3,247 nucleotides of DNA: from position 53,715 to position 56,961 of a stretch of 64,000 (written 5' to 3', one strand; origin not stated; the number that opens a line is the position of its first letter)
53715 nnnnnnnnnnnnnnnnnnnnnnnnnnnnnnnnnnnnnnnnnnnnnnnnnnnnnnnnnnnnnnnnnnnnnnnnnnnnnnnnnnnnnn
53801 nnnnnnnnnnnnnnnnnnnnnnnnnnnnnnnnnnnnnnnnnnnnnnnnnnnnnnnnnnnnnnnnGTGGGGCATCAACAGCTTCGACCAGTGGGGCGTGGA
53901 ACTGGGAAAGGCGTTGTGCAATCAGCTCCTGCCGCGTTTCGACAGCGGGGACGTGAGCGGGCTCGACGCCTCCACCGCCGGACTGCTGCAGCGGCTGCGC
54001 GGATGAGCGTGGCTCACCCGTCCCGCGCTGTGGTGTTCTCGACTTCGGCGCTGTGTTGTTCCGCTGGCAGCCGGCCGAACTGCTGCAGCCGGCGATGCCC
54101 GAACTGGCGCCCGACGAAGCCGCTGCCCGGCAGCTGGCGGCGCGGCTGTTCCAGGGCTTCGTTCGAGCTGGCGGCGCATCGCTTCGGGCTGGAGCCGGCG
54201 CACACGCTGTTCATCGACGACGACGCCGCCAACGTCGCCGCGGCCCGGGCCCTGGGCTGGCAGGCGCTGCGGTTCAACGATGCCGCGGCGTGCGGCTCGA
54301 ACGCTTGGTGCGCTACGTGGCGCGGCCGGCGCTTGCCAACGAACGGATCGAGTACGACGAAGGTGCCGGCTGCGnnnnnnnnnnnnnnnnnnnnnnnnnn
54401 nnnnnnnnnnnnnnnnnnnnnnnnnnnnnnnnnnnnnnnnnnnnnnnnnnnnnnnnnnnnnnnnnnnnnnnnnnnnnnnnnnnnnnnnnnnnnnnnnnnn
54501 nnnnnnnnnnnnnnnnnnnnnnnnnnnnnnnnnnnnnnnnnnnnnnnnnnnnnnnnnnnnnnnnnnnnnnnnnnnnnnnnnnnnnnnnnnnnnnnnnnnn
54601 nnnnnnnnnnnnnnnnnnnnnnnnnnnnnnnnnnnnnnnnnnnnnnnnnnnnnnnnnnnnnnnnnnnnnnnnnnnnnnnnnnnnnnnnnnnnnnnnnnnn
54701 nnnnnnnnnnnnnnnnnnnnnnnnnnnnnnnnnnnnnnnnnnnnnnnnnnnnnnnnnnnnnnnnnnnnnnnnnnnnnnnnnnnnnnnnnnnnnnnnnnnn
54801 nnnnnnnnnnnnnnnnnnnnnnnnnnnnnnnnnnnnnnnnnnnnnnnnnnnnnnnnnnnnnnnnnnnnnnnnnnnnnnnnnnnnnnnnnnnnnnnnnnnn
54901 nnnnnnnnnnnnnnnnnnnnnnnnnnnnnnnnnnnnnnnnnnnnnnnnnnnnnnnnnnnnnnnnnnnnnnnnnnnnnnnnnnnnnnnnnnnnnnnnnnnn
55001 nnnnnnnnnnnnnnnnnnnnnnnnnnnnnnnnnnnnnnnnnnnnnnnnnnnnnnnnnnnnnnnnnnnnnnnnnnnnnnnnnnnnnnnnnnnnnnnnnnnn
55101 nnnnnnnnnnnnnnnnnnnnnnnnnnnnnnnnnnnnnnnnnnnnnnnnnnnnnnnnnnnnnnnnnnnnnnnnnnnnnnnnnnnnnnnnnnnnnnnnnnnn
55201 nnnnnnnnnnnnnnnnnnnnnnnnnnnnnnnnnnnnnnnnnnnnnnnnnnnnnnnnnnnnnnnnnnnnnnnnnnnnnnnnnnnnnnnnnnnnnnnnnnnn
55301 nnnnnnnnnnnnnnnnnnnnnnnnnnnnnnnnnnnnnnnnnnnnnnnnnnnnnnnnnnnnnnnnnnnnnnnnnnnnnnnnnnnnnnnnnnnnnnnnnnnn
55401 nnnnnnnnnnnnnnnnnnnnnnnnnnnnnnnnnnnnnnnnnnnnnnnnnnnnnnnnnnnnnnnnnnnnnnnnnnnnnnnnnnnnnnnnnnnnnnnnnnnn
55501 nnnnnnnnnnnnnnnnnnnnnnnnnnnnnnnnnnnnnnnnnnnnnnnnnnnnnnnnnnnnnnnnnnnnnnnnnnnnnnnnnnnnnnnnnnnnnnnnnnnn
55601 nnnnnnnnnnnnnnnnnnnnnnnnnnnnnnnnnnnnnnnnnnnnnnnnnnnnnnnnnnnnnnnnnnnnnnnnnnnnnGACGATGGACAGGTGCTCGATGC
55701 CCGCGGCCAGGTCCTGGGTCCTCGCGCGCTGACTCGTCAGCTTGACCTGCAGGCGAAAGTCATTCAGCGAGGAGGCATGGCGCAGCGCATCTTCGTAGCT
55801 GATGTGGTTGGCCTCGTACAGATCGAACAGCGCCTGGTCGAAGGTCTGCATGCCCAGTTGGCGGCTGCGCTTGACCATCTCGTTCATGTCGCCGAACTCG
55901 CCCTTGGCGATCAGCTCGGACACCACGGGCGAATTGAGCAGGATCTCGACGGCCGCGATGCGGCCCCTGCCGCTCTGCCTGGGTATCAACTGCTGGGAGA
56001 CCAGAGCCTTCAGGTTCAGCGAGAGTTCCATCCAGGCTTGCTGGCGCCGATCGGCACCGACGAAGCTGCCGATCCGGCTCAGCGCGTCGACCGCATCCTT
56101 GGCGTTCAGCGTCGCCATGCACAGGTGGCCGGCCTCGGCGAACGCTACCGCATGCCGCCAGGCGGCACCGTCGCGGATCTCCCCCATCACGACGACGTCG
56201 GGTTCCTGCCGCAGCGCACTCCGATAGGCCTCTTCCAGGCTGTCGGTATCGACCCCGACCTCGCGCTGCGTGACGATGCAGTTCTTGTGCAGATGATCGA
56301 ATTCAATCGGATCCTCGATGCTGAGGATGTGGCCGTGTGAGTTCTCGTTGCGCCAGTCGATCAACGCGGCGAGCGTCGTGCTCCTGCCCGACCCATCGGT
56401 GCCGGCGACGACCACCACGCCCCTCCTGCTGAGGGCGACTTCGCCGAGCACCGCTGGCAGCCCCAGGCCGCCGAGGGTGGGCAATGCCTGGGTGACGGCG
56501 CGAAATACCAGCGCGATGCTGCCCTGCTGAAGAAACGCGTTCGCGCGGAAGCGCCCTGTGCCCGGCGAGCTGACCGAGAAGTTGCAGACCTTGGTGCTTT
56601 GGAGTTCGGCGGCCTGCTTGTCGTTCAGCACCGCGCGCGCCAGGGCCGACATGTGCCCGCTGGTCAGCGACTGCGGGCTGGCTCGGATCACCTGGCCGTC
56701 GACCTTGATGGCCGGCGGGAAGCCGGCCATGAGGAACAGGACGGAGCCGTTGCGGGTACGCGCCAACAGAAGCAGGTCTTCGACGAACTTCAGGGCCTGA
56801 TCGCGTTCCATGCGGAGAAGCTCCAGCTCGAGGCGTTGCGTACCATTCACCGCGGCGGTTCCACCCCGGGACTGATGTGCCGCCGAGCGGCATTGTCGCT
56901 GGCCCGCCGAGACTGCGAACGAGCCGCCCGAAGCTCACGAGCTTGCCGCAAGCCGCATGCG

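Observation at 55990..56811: The PilU half looks like a pseudo-ATPase, consistent with an integrated decoy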

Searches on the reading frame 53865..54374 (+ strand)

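Call 27: search_protein_families(library=pfam, proteins=[window:53865-54374:+], max_evalue=0.001)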
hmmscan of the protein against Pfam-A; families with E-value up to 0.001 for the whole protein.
window:53865-54374:+ (170 aa): 1 family
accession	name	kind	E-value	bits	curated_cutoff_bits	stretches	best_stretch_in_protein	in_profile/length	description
PF00702.32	Hydrolase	-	0.00061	20.7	26.4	1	97-131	157-191/191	haloacid dehalogenase-like hydrolase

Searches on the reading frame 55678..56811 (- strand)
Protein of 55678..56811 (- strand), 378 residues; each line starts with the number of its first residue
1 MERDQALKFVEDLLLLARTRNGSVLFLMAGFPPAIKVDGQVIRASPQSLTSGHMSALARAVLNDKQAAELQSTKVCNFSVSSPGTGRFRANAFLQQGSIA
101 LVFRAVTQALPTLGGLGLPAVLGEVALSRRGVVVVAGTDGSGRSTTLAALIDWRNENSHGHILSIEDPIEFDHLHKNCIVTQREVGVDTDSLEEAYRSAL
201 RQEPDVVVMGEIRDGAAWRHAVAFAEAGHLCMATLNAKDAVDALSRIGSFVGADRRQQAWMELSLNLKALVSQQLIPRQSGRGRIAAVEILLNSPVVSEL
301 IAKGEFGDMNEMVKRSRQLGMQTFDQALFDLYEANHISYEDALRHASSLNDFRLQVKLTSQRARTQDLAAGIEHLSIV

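Call 84: search_solved_structures(query=window:55678-56811:-, max_evalue=1e-40, show_alignments=2)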
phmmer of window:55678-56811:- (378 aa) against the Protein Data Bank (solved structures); distinct sequences matched with E-value up to 1e-40: 9.
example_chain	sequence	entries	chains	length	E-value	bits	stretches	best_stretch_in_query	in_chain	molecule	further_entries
9n32_A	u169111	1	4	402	4.3e-115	387.6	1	9-362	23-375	PilU protein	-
10my_A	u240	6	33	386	3.9e-94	318.7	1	19-358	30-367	PilT/PilU family type 4a pilus ATPase | Twitching motility protein PilT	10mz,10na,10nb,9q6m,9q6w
5fl3_A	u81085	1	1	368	4.5e-78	265.9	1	10-359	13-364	PILI RETRACTION PROTEIN PILT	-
5zfq_A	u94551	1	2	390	8.3e-76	258.4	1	12-362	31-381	Twitching motility pilus retraction protein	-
6ojx_A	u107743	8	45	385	1.6e-72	247.6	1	12-347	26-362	Twitching motility pilus retraction ATPase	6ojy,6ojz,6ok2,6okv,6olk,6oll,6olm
3jvu_A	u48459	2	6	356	7.9e-69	235.5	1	11-347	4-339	Twitching mobility protein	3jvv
2ewv_A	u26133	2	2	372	4.9e-68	232.9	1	5-346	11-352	twitching motility protein PilT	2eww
2gsz_A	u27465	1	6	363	1e-67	231.8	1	21-346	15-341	twitching motility protein PilT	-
2eyu_A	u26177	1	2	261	1e-48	169.4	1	110-346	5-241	twitching motility protein PilT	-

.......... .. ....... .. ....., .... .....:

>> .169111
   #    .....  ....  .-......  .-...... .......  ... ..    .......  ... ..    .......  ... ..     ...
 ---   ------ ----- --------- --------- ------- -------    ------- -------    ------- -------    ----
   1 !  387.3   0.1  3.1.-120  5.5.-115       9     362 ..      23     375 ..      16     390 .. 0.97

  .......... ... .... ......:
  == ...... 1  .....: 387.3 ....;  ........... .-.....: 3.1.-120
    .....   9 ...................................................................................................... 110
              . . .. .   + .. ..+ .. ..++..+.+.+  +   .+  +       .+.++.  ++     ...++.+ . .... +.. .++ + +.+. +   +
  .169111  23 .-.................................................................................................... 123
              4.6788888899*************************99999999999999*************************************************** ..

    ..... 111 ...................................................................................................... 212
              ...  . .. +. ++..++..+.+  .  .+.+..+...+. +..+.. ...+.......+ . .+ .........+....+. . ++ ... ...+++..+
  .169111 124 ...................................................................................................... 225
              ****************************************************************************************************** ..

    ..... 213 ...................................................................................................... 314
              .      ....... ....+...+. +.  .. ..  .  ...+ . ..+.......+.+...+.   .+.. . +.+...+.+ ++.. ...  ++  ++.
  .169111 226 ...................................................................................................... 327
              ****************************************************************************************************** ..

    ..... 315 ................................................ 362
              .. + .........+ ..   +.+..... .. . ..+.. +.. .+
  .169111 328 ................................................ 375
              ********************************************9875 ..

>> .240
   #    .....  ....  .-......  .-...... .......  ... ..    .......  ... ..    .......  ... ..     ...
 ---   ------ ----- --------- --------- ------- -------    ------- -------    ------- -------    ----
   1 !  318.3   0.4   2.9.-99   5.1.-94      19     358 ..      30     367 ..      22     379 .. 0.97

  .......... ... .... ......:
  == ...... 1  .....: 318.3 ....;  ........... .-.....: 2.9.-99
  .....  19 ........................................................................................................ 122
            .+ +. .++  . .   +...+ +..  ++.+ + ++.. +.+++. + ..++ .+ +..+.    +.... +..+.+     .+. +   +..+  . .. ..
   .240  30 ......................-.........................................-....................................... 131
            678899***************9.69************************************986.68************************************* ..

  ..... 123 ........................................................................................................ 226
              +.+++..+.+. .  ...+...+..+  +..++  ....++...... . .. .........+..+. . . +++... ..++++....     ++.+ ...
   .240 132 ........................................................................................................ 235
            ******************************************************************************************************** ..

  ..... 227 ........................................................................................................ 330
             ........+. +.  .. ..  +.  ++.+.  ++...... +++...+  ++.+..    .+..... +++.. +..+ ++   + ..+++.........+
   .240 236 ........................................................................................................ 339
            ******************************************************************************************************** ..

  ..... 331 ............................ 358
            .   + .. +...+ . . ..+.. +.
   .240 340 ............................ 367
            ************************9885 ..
